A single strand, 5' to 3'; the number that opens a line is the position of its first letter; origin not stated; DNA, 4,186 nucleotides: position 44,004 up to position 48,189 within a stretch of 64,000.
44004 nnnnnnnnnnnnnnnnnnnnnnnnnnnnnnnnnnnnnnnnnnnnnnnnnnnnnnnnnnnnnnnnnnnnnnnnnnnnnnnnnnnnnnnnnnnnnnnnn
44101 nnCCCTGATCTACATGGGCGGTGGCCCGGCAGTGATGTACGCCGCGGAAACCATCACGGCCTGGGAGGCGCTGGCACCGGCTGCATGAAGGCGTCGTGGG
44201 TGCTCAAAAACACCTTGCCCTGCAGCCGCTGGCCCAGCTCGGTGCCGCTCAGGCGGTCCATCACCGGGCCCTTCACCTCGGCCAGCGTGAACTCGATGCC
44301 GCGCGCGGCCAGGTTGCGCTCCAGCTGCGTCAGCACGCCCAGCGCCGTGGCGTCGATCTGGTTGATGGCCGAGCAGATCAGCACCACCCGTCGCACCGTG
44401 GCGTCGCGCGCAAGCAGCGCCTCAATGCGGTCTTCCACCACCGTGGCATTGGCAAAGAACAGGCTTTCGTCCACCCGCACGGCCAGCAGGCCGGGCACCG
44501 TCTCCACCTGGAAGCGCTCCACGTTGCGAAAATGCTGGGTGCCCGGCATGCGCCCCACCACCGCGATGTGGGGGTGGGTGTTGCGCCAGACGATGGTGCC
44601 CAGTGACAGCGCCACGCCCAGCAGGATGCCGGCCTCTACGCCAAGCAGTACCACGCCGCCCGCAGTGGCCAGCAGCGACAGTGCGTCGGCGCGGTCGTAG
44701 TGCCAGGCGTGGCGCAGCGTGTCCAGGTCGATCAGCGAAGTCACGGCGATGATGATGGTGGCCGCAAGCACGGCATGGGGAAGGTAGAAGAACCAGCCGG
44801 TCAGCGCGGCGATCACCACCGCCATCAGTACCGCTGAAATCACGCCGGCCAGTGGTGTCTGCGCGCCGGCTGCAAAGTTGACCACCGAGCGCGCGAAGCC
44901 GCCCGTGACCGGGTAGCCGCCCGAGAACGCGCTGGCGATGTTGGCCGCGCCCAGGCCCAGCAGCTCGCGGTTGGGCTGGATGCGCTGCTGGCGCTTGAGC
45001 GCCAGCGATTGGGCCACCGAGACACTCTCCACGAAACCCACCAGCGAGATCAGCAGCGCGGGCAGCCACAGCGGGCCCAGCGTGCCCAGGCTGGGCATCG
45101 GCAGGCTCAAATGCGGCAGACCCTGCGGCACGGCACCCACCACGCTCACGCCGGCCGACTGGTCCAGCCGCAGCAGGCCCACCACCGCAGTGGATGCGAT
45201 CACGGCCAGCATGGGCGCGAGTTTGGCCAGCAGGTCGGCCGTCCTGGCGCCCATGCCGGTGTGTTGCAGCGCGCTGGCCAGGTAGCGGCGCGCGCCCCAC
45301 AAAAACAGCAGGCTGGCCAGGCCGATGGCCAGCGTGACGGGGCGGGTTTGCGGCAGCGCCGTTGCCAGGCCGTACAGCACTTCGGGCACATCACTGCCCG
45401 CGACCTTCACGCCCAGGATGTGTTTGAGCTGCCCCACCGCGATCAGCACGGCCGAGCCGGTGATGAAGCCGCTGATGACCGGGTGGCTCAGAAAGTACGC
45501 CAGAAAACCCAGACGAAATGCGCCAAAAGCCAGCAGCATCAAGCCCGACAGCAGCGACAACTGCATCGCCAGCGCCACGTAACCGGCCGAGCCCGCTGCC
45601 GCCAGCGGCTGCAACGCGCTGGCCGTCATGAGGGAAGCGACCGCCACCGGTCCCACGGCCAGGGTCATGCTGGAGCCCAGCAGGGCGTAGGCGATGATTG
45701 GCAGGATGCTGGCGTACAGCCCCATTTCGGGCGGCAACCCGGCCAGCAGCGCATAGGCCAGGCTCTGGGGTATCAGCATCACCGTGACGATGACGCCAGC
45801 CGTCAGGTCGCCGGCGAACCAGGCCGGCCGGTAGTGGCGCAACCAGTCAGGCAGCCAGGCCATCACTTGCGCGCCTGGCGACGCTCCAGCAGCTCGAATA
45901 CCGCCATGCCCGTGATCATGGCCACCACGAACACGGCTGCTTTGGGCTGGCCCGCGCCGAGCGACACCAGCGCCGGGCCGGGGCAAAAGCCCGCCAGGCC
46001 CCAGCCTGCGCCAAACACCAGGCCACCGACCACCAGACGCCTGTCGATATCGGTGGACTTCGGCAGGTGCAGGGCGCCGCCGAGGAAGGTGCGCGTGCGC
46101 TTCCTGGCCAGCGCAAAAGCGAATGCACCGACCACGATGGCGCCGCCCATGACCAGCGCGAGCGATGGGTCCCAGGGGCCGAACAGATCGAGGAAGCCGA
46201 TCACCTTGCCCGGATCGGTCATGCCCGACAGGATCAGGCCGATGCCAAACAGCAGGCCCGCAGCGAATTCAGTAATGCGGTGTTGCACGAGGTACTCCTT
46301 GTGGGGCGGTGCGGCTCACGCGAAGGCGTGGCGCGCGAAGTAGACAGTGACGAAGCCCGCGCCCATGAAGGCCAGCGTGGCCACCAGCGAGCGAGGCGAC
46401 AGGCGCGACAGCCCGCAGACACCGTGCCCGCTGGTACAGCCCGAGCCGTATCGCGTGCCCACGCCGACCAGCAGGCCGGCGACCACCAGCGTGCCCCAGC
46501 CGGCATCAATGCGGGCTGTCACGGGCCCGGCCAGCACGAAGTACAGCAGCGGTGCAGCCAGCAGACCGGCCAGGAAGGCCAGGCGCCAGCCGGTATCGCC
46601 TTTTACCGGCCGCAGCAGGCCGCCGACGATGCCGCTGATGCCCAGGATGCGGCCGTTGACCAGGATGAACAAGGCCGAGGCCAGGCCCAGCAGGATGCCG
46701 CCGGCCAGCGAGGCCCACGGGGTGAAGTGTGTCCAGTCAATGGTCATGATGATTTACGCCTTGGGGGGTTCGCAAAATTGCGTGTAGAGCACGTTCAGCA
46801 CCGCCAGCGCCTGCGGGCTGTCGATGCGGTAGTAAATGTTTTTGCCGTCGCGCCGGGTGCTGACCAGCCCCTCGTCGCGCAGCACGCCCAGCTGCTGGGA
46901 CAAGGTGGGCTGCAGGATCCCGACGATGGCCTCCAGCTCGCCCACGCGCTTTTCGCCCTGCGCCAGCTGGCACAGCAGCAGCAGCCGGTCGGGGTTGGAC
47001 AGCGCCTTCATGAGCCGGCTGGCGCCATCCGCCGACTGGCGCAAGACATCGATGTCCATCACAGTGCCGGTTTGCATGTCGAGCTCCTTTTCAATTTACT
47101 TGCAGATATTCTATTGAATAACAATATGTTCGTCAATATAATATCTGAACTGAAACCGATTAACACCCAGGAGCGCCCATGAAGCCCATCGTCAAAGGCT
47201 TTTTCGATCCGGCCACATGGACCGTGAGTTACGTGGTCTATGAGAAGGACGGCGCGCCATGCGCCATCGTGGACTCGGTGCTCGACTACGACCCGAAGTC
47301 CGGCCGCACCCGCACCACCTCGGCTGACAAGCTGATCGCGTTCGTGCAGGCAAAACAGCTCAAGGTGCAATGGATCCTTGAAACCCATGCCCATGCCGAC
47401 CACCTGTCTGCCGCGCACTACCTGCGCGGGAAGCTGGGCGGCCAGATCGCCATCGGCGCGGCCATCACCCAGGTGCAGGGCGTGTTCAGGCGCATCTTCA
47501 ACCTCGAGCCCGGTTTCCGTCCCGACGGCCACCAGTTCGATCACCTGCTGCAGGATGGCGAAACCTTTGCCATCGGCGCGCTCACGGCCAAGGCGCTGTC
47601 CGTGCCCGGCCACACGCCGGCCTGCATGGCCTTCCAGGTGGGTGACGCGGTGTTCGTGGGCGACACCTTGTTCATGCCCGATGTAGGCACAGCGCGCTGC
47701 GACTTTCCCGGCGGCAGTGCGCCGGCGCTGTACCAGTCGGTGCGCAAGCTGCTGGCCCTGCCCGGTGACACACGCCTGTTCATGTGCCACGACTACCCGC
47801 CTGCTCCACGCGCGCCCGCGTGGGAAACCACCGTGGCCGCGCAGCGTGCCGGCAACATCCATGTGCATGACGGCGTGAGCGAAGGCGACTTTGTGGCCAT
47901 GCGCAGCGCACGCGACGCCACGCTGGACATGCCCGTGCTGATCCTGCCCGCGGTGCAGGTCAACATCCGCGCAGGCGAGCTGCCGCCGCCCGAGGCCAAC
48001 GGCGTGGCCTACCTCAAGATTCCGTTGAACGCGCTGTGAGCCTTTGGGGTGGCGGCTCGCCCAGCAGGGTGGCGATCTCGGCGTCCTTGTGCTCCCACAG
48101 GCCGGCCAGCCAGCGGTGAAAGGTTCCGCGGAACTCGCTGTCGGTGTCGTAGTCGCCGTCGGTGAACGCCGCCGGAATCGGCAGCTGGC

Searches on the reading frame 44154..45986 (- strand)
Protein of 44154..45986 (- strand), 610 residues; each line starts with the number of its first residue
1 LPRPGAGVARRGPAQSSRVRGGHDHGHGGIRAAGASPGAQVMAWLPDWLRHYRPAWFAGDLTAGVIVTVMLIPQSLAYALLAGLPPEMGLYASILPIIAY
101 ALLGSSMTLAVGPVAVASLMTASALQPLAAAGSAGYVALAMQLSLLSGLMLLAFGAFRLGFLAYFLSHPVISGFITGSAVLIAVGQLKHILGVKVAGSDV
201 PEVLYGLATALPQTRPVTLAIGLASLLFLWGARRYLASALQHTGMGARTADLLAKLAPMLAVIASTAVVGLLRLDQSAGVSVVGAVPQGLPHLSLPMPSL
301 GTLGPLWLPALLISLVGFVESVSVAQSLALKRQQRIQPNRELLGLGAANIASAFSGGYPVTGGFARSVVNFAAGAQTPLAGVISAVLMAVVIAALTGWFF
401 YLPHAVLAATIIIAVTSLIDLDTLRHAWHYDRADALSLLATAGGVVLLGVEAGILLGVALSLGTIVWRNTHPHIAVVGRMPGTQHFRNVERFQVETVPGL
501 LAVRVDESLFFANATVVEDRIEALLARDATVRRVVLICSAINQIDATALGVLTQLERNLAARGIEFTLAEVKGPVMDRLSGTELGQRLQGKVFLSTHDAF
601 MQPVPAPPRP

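Call 16: search_protein_families(library=ncbifam, proteins=[window:44154-45986:-], max_evalue=1e-8)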
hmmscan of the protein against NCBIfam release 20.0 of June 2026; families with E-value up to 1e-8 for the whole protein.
window:44154-45986:- (610 aa): 3 families
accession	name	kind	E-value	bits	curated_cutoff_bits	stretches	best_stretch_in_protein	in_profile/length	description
TIGR00815.1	sulP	subfamily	1.4e-137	459.5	380.45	1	47-596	4-562/565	sulfate permease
NF008660.1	PRK11660.1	equivalog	3.3e-47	161.1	614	1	48-596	20-557/572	C4-dicarboxylic acid transporter DauA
NF050096.1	BicarbTportBicA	equivalog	6.7e-30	104.1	880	1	58-458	13-393/547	bicarbonate transporter BicA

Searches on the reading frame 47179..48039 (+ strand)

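Call 20: search_protein_families(library=ncbifam, proteins=[window:47179-48039:+], max_evalue=0.000001)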
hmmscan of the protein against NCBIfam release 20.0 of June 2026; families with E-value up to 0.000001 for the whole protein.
window:47179-48039:+ (286 aa): 8 families
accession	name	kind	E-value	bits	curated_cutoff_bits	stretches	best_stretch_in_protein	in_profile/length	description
NF040641.1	bifunc_ST_SDO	equivalog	1.6e-119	399.5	625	1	2-286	141-423/423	bifunctional sulfur transferase/dioxygenase Blh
TIGR03413.1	GSH_gloB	equivalog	6.6e-21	74.8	200.8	1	48-207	29-167/248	hydroxyacylglutathione hydrolase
NF007597.0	PRK10241.1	equivalog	3.4e-13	49.5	421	1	49-206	32-167/251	hydroxyacylglutathione hydrolase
NF041804.1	MBL_fold_SolJ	exception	1.5e-12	47.2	350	1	50-210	41-184/224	solanimycin biosynthesis MBL-fold hydrolase SolJ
NF012229.1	bla_class_B_core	domain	2.1e-10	40.9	100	1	46-152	35-136/139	metallo-beta-lactamase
NF033105.1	bla_subclass_B3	equivalog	2.5e-10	40.1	240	1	62-154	61-155/257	subclass B3 metallo-beta-lactamase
NF000438.2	blaPOM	exception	2e-07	30.5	610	1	62-156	95-190/286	POM family subclass B3 metallo-beta-lactamase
NF033106.1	blaL1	exception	4.4e-07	29.1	560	1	57-156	89-192/290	L1 family subclass B3 metallo-beta-lactamase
